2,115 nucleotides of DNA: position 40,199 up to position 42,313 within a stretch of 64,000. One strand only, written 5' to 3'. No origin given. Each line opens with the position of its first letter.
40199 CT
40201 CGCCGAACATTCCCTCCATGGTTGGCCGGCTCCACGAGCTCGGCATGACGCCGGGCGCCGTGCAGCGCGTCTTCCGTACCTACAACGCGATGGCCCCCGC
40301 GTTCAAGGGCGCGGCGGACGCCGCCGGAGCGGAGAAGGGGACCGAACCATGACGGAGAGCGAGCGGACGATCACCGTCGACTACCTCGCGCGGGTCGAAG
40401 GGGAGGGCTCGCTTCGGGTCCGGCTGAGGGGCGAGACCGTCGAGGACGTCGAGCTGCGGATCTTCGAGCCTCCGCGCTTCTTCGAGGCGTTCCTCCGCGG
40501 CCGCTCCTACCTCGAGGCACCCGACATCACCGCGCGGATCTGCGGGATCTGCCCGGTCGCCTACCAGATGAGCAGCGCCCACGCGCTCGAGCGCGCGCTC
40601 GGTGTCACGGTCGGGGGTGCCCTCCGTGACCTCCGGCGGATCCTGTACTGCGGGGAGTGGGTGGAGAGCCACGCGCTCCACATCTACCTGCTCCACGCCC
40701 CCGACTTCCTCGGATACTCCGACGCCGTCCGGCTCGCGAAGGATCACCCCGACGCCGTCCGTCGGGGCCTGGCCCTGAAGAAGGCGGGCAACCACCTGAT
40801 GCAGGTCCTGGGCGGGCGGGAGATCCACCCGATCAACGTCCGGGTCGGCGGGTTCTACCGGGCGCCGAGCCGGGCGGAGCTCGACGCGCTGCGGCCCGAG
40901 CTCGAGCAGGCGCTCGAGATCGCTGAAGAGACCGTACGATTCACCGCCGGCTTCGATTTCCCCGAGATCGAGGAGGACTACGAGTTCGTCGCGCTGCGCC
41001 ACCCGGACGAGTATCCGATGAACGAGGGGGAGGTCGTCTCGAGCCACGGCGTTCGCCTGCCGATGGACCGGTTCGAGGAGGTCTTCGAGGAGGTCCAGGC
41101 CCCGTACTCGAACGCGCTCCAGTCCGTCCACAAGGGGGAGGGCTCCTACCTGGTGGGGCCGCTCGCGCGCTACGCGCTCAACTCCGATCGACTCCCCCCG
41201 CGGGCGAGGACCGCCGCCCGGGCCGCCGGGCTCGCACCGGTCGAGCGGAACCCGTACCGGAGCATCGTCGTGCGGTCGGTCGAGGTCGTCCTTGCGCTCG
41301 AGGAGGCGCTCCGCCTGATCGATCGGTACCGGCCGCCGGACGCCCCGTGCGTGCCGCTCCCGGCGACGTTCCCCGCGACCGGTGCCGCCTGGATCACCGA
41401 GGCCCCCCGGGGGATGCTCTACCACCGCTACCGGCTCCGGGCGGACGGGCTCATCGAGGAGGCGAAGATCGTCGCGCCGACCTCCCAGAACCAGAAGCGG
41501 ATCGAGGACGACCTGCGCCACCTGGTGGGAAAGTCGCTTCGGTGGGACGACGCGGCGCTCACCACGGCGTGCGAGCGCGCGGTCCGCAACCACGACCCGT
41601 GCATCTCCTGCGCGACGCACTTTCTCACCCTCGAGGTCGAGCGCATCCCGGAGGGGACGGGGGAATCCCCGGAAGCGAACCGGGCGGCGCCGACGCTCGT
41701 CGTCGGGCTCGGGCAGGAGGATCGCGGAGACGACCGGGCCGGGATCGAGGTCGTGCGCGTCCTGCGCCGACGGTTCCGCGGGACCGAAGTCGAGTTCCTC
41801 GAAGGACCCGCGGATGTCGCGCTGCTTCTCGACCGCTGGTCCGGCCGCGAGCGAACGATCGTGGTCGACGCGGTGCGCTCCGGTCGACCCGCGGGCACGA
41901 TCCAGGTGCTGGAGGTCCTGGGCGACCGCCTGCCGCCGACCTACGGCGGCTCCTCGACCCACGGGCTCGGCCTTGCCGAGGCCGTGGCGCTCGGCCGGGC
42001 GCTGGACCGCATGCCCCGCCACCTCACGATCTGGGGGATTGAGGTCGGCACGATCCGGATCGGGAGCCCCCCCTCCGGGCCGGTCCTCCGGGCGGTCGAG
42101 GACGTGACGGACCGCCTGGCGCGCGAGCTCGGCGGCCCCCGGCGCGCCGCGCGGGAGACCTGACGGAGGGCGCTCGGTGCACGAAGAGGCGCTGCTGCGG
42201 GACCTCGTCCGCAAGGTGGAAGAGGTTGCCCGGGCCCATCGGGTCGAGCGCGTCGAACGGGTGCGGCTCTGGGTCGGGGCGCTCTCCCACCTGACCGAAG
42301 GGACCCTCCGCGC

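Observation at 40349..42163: [NiFe] hydrogenase large subunit fused in-frame to its own maturation endopeptidase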

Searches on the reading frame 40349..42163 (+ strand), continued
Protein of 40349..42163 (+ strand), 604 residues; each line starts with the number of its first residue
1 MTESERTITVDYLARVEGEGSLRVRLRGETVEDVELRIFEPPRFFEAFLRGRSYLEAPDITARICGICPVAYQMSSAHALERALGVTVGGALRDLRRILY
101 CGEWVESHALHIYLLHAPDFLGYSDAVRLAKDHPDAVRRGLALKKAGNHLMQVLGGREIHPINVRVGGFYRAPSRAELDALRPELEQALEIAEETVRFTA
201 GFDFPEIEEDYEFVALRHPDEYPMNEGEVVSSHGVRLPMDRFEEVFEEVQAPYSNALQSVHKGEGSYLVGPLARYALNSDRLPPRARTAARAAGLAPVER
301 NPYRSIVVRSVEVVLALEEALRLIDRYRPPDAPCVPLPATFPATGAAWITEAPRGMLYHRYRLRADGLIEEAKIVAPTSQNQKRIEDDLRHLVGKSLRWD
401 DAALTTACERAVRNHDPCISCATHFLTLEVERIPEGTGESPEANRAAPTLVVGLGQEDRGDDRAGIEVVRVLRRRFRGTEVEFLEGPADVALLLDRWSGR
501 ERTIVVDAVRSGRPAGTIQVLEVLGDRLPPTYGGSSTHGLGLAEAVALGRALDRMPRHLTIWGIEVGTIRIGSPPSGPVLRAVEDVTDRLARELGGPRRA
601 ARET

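Call 57: fold_search(model_id=the predicted structure, library=pdb)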
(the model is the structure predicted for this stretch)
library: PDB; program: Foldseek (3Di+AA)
matches with E <= 10: 895; with E <= 0.001: 232
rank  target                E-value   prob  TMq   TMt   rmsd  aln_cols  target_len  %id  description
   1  9nf0_H                6.9e-34  1.00  0.62  0.88   2.3       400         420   32  Structure of the NADPH-bound Pyrococcus furiosus SHI complex (released 2025-07-09)
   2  9nez_D                1.3e-32  1.00  0.64  0.91   3.1       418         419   32  Structure of the Pyrococcus furiosus SHI complex (released 2025-07-09)
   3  9e15_L                3.3e-31  1.00  0.61  0.87   2.4       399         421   32  Alpha-Delta heterodimeric form of soluble hydrogenase I from Pyrococcus furiosus. Data processed and model refined in  (released 2025-07-16)
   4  5odc_F                3.7e-27  1.00  0.59  0.79   3.0       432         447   27  Heterodisulfide reductase / [NiFe]-hydrogenase complex from Methanothermococcus thermolithotrophicus at 2.3 A resoluti (released 2017-08-30)
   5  5xfa_D                6.1e-26  1.00  0.57  0.75   3.7       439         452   26  Crystal structure of NAD+-reducing [NiFe]-hydrogenase in the H2-reduced state (released 2017-08-23)
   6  5yy0_A                6.8e-26  1.00  0.58  0.86   3.2       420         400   28  Crystal structure of the HyhL-HypA complex (form II) (released 2018-06-20)
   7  5yxy_A                6.8e-26  1.00  0.59  0.86   4.6       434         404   28  Crystal structure of the HyhL-HypA complex (form I) (released 2018-06-20)
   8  5yxy_C                8.4e-26  1.00  0.60  0.88   3.0       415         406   28  Crystal structure of the HyhL-HypA complex (form I) (released 2018-06-20)
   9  5xfa_H                1.1e-25  1.00  0.59  0.77   3.5       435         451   28  Crystal structure of NAD+-reducing [NiFe]-hydrogenase in the H2-reduced state (released 2017-08-23)
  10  7t2r_D                1.2e-25  1.00  0.58  0.77   3.1       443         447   26  Structure of electron bifurcating Ni-Fe hydrogenase complex HydABCSL in FMN-free apo state (released 2022-03-16)
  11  5xf9_D                2.4e-25  1.00  0.56  0.73   4.2       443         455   26  Crystal structure of NAD+-reducing [NiFe]-hydrogenase in the air-oxidized state (released 2017-08-23)
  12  5xf9_H                7.5e-25  1.00  0.56  0.73   4.2       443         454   26  Crystal structure of NAD+-reducing [NiFe]-hydrogenase in the air-oxidized state (released 2017-08-23)
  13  5yxy_B                2.6e-23  1.00  0.57  0.85   3.2       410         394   29  Crystal structure of the HyhL-HypA complex (form I) (released 2018-06-20)
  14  9r51_A                1.4e-19  1.00  0.50  0.75   4.0       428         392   22  Dimeric state of the F420-reducing hydrogenase from Methanothermococcus thermolithotrophicus in crystalline form 1 (released 2025-10-22)
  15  6qgr_A                3.5e-19  1.00  0.49  0.67   7.1       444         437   21  The F420-reducing [NiFe] hydrogenase complex from Methanosarcina barkeri at the Nia-S state (released 2019-10-23)
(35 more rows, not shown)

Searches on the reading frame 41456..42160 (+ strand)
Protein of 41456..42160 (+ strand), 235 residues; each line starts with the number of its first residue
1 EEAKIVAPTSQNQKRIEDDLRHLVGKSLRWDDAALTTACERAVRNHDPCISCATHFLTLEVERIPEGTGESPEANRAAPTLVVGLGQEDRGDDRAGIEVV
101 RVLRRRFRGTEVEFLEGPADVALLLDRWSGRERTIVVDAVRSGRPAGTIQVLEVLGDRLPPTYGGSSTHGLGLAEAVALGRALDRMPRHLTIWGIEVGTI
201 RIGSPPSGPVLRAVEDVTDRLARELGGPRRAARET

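Call 20: search_protein_representatives(protein=window:41456-42160:+)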
Query: 235 residues. Proteins with E-value up to 0.001 (for the whole library): 7010; up to 1e-10: 2337; up to 1e-30: 3. The best 150 are listed.
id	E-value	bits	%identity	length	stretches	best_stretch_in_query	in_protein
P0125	3.5e-34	134.8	52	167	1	80-234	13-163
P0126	5.6e-34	134.1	42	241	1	3-225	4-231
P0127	2.4e-31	125.5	44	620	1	2-225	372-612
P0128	6.0e-30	120.9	48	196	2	2-63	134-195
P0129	2.5e-29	118.9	50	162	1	79-226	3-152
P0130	8.5e-29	117.2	50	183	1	31-203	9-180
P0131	1.2e-28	116.7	49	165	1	80-231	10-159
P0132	4.3e-27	111.6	41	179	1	69-225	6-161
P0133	7.6e-27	110.8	46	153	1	78-226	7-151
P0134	2.0e-26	109.4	45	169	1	69-227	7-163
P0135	2.1e-26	109.4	46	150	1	79-222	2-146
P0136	5.4e-26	108.0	45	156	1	78-230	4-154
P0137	5.4e-26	108.0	47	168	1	73-234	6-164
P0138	7.6e-26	107.5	43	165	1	77-223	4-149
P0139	9.9e-26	107.1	47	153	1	77-223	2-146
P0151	4.9e-25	104.9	37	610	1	2-216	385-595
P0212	2.4e-22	96.1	36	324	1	3-218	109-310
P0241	1.5e-21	93.5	44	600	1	3-220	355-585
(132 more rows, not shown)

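Call 23: find_homologous_proteins(query=A3, max_evalue=1e-10)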
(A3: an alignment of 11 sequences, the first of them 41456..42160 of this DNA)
Query A3 (11 sequences) (235 aa, profile of the alignment): 6165 proteins with E <= 1e-10 among 8000 candidates; the best 120 are listed.
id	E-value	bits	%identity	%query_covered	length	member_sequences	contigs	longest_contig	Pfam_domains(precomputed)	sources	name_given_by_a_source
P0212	5.9e-77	276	32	96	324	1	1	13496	PF00374.25,PF01750.24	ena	-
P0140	9.9e-71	256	43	79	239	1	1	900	-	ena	-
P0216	5.2e-69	250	39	95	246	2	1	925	-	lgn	-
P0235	3.1e-67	245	35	74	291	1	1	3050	PF00374.25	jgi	jgi:hydrogenase maturation protease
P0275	1.7e-60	222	49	83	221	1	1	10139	PF00374.25,PF01750.24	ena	-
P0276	7.9e-55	204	36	94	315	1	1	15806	PF00374.25,PF01750.24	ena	-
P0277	1.0e-53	200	34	84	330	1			-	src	-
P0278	4.8e-52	195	39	83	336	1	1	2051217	PF01750.24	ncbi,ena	-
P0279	7.2e-51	191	37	91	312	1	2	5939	-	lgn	-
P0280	4.5e-44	169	34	93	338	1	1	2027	PF00374.25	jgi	jgi:hydrogenase maturation protease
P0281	4.1e-42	162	28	77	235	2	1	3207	-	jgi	jgi:hydrogenase maturation protease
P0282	1.1e-38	151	45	71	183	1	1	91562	-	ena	-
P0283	1.4e-36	144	51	39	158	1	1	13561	PF00374.25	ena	-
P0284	2.5e-36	143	60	63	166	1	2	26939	PF01750.24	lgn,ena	-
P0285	3.4e-35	140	50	46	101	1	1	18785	-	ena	-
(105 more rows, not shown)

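Call 29: find_related_loci(query=A3, collection=genome_contigs, flank=3000)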
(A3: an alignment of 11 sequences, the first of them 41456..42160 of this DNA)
Query A3 (235 aa) in genome_contigs; peptide patterns used: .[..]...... (x = any residue, [..] = any of these).
599 stretches matched a pattern (row limit reached: there are more); 599 encode a relative of the query (tblastn E <= 1e-3); the best 80 are kept; 80 distinct loci.
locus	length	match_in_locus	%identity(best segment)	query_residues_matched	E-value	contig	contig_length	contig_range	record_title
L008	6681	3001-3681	48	3-225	7e-55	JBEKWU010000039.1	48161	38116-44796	MAG: Bryobacteraceae bacterium isolate SPRUCE 635 SPRUCE_635_39, whole genome shotgun sequence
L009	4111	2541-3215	43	3-231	2e-50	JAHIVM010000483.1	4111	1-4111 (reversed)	MAG: Candidatus Zixiibacteriota bacterium isolate MM_PC_MetaG.mb.8 MM_PC_MetaG.mb.8_k141_1666473, whole genome shotgun s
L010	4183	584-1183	49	1-203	2e-48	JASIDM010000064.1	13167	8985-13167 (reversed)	MAG: Thermoplasmata archaeon isolate JOPF413 JOPF_A141_contig_43470, whole genome shotgun sequence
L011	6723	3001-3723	41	2-225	4e-47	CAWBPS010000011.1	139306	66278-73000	MAG: Terriglobia bacterium isolate MFD08700.bin.1.44 genome assembly, contig: contig_2355, whole genome shotgun sequence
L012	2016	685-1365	40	2-217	5e-46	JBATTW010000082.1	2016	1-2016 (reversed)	MAG: Bacteroidota bacterium isolate MFD13193_ilm_asm_bin13 k127_383480, whole genome shotgun sequence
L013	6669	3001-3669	43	2-231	4e-45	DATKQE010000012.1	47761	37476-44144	MAG TPA_asm: Stellaceae bacterium isolate SMAG_U13994 k141_461840, whole genome shotgun sequence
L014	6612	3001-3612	43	1-207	1e-45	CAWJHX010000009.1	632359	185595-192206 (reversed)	MAG: Terriglobia bacterium isolate MFD03726.bin.1.138 genome assembly, contig: contig_67542, whole genome shotgun sequen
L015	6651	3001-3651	39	1-223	2e-45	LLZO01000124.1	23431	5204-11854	MAG: Chlorobi bacterium OLB5 UZ05_CHB002CONTIG000124, whole genome shotgun sequence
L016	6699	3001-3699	40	2-226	8e-45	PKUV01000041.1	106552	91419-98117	MAG: Acidobacteriaceae bacterium isolate palsa_296 73.20120500_P39.11_contig_1175, whole genome shotgun sequence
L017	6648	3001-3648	43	3-225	1e-44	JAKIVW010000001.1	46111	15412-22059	MAG: Thermoplasmata archaeon isolate AcS1-45 NODE_1505_length_46111_cov_5.501780, whole genome shotgun sequence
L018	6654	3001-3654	43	1-225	1e-44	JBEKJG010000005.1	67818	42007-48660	MAG: Thermoplasmata archaeon isolate SPRUCE 318 SPRUCE_318_5, whole genome shotgun sequence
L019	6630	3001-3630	43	3-227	3e-44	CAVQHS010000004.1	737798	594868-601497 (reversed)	MAG: uncultured Acidobacteriaceae bacterium isolate MFD09567.bin.1.71 genome assembly, contig: contig_33874, whole genom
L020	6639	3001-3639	42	3-225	4e-44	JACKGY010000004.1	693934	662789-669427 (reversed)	MAG: Planctomycetota bacterium isolate HK-STAS-PLAN-3 HK-STAS-PLAN-3_4, whole genome shotgun sequence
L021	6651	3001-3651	41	3-226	4e-44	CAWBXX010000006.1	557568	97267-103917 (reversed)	MAG: uncultured Alphaproteobacteria bacterium isolate MFD05442.bin.2.189 genome assembly, contig: contig_4532, whole gen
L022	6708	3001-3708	41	2-226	1e-43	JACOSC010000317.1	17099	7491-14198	MAG: Acidobacteria bacterium isolate NC_groundwater_8_Pr7_B-0.1um_54_23 FFV18_Bp1_scaffold_888091, whole genome shotgun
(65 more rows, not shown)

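Call 33: find_encoding_contigs(protein=P0278, flank=5000, max_places=2)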
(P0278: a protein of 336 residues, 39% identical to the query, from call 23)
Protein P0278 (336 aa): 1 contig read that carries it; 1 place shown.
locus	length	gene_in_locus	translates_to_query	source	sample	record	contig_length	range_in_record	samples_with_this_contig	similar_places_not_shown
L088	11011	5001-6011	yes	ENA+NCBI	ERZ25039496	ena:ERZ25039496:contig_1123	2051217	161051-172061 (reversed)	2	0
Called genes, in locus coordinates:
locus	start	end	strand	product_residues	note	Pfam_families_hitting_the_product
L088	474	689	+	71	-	PF02599:CsrA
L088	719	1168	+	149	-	PF00027:cNMP_binding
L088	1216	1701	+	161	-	-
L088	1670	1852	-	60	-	-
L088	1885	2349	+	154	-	PF13534:Fer4_17 (faint), PF12838:Fer4_7 (faint), PF13746:Fer4_18 (faint), PF14697:Fer4_21 (faint), PF12797:Fer4_2 (faint), PF13237:Fer4_10 (faint), PF13183:Fer4_8 (weak), PF17179:Fer4_22, +1 more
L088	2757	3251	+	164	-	PF00175:NAD_binding_1, PF10418:DHODB_Fe-S_bind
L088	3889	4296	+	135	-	-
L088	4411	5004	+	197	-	PF00374:NiFeSe_Hases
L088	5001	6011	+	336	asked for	PF01750:HycI (weak)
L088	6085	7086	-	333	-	-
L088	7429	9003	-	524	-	PF00122:E1-E2_ATPase, PF00702:Hydrolase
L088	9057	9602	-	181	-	-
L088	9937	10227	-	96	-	PF02954:HTH_8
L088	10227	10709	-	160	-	PF00158:Sigma54_activat, PF14532:Sigma54_activ_2 (faint), PF25601:AAA_lid_14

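Call 34: find_encoding_contigs(protein=P0212, flank=5000, max_places=2)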
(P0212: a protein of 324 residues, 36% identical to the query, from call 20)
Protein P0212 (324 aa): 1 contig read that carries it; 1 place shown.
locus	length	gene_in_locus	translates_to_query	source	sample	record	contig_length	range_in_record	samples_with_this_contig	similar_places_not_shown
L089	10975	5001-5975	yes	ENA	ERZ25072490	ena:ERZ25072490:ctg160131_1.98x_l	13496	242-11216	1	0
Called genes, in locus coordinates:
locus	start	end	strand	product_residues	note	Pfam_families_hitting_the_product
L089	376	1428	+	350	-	PF00586:AIRS, PF02769:AIRS_C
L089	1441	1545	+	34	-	-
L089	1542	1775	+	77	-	-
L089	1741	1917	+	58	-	-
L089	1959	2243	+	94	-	-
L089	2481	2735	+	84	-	-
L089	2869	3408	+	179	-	PF00175:NAD_binding_1, PF10418:DHODB_Fe-S_bind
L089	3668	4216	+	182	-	-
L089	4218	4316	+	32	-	-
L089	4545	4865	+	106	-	-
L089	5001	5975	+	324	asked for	PF00374:NiFeSe_Hases, PF01750:HycI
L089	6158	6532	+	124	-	PF00582:Usp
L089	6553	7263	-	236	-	PF00005:ABC_tran, PF02463:SMC_N (weak), PF13304:AAA_21 (faint)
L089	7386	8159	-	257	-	PF00664:ABC_membrane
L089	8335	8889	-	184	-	PF00005:ABC_tran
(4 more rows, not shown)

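Call 37: find_encoding_contigs(protein=P0127, flank=4000, max_places=3)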
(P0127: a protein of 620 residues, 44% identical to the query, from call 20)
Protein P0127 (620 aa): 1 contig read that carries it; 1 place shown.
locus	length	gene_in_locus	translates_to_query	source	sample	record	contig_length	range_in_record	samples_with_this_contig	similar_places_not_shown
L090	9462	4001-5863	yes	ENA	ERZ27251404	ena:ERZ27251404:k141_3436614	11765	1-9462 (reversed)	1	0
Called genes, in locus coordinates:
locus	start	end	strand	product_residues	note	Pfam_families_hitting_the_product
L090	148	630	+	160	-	-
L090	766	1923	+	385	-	PF13183:Fer4_8 (faint), PF13746:Fer4_18 (faint), PF12838:Fer4_7 (faint), PF13534:Fer4_17 (faint), PF12797:Fer4_2 (faint), PF13237:Fer4_10 (faint), PF17179:Fer4_22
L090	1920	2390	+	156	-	PF00027:cNMP_binding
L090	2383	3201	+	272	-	PF00175:NAD_binding_1, PF10418:DHODB_Fe-S_bind (weak)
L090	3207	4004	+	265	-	PF01058:Oxidored_q6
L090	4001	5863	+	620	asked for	PF00374:NiFeSe_Hases, PF01750:HycI (weak)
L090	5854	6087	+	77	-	PF01455:HupF_HypC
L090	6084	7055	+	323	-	PF00892:EamA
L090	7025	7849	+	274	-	PF19927:DUF6390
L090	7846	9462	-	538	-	?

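Call 38: find_encoding_contigs(protein=P0151, flank=4000, max_places=3)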
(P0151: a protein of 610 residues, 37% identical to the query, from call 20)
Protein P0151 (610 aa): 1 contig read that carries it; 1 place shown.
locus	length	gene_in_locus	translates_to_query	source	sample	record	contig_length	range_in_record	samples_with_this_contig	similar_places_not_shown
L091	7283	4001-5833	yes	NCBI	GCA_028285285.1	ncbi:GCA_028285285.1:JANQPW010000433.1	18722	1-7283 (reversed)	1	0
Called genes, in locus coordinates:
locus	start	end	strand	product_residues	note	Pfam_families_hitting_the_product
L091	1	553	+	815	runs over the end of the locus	PF01326:PPDK_N, PF00391:PEP-utilizers, PF02896:PEP-utilizers_C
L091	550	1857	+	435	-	PF12797:Fer4_2 (faint), PF13746:Fer4_18 (faint), PF12838:Fer4_7 (faint), PF13534:Fer4_17 (faint), PF14697:Fer4_21 (faint), PF25160:LdpA_Fe-S-bd (faint), PF13183:Fer4_8 (weak), PF17179:Fer4_22, +3 more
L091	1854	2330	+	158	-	PF00027:cNMP_binding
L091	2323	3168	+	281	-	PF00175:NAD_binding_1, PF10418:DHODB_Fe-S_bind (weak)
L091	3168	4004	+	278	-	PF01058:Oxidored_q6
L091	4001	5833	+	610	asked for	PF00374:NiFeSe_Hases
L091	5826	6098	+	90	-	PF01155:HypA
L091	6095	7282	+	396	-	?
